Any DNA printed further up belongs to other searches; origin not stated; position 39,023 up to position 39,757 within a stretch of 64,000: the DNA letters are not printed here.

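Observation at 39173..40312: Unusual three-part RNase HI fusion (PD-(D/E)xK-like N-terminus, RNase HI, CxxC...CxxC ribbon)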

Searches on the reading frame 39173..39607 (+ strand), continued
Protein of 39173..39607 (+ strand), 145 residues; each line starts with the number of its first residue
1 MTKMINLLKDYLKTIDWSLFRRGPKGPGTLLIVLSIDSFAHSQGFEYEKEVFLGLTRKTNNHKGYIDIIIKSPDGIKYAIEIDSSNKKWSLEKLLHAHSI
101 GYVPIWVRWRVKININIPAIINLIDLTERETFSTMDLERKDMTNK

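Call 35: search_protein_families(library=phrogs, proteins=[window:39173-39604:+], max_evalue=0.01)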
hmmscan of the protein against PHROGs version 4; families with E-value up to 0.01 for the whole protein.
window:39173-39604:+ (144 aa): 1 family
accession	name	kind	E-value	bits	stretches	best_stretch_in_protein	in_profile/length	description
phrog_1347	-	unknown function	2e-05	24.5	1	36-94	178-235/417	-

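Call 36: search_protein_families(library=pfam, proteins=[P0268, P0220, P0177, P0252, P0262, P0174, P0164, P0192, P0225, P0250], max_evalue=0.01)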
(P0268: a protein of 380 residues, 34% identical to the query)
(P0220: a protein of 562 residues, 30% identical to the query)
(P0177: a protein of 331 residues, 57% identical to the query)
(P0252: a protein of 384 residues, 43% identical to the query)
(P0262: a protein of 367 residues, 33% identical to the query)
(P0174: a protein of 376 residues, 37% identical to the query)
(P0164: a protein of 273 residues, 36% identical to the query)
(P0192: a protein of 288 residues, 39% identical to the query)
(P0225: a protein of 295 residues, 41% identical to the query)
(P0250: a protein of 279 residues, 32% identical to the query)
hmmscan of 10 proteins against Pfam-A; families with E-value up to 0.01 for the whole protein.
P0268 (380 aa): 1 family
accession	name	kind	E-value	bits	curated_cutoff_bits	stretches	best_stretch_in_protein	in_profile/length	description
PF04545.22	Sigma70_r4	-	1.1e-06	28.5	24.1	1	200-256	4-49/50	Sigma-70, region 4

P0220 (562 aa): 3 families
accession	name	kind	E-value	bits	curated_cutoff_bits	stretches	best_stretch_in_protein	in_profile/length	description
PF13384.12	HTH_23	-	7e-05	23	24.6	0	372-394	13-35/50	Homeodomain-like domain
PF08281.18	Sigma70_r4_2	-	0.0005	20.1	25.7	0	363-397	13-47/54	Sigma-70, region 4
PF23359.1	Lsr2_DNA-bd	-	0.0042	16.8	26.9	0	29-46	3-20/37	Lsr2 DNA-binding domain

P0177 (331 aa): 1 family
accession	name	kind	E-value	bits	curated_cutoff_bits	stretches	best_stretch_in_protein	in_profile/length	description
PF19575.5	HTH_58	-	0.0055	17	23.8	0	295-322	20-47/62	Helix-turn-helix domain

P0252 (384 aa): 0 families

P0262 (367 aa): 1 family
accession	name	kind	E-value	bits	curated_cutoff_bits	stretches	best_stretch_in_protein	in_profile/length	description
PF14311.12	DUF4379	-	9.8e-11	42.1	24.5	1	20-80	2-55/56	Probable Treble clef zinc finger domain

P0174 (376 aa): 1 family
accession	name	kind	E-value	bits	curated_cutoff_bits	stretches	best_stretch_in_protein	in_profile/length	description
PF14311.12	DUF4379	-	5e-09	36.7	24.5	1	17-65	2-46/56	Probable Treble clef zinc finger domain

P0164 (273 aa): 0 families

P0192 (288 aa): 0 families

P0225 (295 aa): 0 families

P0250 (279 aa): 0 families

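Call 55: find_related_loci(query=A2, collection=viral_contigs, flank=4000)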
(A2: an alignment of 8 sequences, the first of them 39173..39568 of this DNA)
Query A2 (132 aa) in viral_contigs; peptide patterns used: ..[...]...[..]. (x = any residue, [..] = any of these).
28 stretches matched a pattern, but none encodes a relative of the query by tblastn (E <= 1e-3).

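Call 79: find_related_loci(query=A2, collection=metagenome_contigs, flank=3000)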
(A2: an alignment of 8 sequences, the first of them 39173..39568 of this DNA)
Query A2 (132 aa) in metagenome_contigs; peptide patterns used: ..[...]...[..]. (x = any residue, [..] = any of these).
321 stretches matched a pattern; 18 encode a relative of the query (tblastn E <= 1e-3); 18 distinct loci.
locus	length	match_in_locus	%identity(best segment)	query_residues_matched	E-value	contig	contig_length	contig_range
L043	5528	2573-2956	70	3-130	2e-57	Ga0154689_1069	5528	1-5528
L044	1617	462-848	65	2-130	2e-56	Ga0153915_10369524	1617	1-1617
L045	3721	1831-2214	68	3-130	3e-54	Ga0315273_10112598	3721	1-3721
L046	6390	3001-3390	65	1-130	6e-53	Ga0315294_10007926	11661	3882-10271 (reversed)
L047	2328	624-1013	65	1-130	3e-53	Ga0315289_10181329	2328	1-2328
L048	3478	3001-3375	68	3-127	3e-52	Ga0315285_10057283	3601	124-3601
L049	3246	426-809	66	3-130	4e-52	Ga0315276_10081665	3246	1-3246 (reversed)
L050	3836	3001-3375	68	3-127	1e-51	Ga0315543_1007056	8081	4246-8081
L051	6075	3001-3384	63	3-130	5e-51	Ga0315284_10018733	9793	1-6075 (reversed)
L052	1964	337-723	64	2-130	1e-51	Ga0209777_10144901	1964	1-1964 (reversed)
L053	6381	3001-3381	62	4-130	7e-50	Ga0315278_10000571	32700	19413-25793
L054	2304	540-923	63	3-130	1e-49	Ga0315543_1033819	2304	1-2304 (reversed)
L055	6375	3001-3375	62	3-126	3e-48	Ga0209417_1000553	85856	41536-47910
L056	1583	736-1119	58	4-130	6e-47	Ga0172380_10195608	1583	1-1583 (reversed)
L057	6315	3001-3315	41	25-129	1e-20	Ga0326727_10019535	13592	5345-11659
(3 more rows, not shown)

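Call 89: fold_search(model_id=the predicted structure, library=viral)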
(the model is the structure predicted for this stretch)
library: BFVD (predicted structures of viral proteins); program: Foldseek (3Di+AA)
matches with E <= 10: 886; with E <= 0.001: 8
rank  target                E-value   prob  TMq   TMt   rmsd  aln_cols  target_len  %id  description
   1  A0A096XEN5            3.8e-06  1.00  0.54  0.60   3.2        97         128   23  Uncharacterized protein [Escherichia phage phi191]
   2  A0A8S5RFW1            3.8e-05  1.00  0.62  0.62   4.6       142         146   20  Uncharacterized protein [virus sp. ctE0n6]
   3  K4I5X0                9.6e-05  1.00  0.45  0.34  14.9       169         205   14  Uncharacterized protein [Salmonella phage STML-198]
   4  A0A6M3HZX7            2.0e-04  1.00  0.52  0.62   5.0       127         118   19  (no name in the UniProt tables at hand)
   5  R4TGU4                4.4e-04  1.00  0.45  0.48   5.3        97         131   11  PD-(D/E)XK nuclease [Halogranum tailed virus 1]
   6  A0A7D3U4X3            5.0e-04  0.95  0.34  0.29  17.7       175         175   10  (no name in the UniProt tables at hand)
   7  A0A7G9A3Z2            8.0e-04  1.00  0.51  0.27   8.1       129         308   16  Uncharacterized protein [Bacteriophage sp.]
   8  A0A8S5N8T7            9.1e-04  0.94  0.32  0.25  18.8       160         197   17  Mitochondrial genome maintenance exonuclease 1, DNA complex, DNA exonuclease (Fragment) [Siphoviridae sp. ctfW121]
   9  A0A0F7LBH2            1.0e-03  0.91  0.33  0.18  18.0       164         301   13  PD-(D/E)XK endonuclease-like domain-containing protein [uncultured marine virus]
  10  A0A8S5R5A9            1.1e-03  1.00  0.44  0.24   6.4       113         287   20  Putative nuclease of the RecB family [Ackermannviridae sp. ctaCq7]
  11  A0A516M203            1.1e-03  0.84  0.32  0.22  19.5       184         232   11  (no name in the UniProt tables at hand)
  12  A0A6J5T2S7            1.4e-03  1.00  0.45  0.45  10.3       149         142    9  PD-(D/E)XK nuclease domain-containing protein [uncultured Caudovirales phage]
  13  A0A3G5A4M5            1.4e-03  0.99  0.42  0.16   9.4       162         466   15  C2H2-type domain-containing protein [Harvfovirus sp.]
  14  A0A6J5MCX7            1.6e-03  0.80  0.24  0.15  10.5       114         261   17  PD-(D/E)XK nuclease superfamily [uncultured Caudovirales phage]
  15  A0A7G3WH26            1.8e-03  0.96  0.32  0.29   9.3       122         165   12  Putative endodeoxyribonuclease I [Arthronema virus TR020]
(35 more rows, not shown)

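Call 90: search_protein_families(library=pfam, proteins=[L005:5390-6286:+, L004:5393-6742:+], max_evalue=0.001)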
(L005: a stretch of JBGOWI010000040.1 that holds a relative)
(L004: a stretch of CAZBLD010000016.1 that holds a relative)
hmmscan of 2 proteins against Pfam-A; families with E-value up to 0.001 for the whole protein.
L005:5390-6286:+ (299 aa): 4 families
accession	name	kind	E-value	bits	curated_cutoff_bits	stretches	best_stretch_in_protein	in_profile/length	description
PF00805.28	Pentapeptide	-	1.4e-13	50.6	20.2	2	50-85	3-38/40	Pentapeptide repeats (8 copies)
PF13576.12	Pentapeptide_3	-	9.5e-08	32.6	27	1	51-87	2-41/48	Pentapeptide repeats (9 copies)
PF07885.22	Ion_trans_2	-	1.5e-05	25.3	22.5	1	223-273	28-77/79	Ion channel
PF13599.13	Pentapeptide_4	-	2e-05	25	38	1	53-126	6-77/78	Pentapeptide repeat region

L004:5393-6742:+ (450 aa): 4 families
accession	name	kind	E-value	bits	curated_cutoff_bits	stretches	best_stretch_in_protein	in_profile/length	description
PF00805.28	Pentapeptide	-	1.9e-34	117.2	20.2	4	204-241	1-38/40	Pentapeptide repeats (8 copies)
PF13599.13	Pentapeptide_4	-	1.5e-19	70.2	38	2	89-161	6-78/78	Pentapeptide repeat region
PF13576.12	Pentapeptide_3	-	4.3e-17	62.5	27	1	86-124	6-47/48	Pentapeptide repeats (9 copies)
PF25296.1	Decapeptide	-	5.3e-06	26.7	45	1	87-150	8-71/74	Decapeptide repeat region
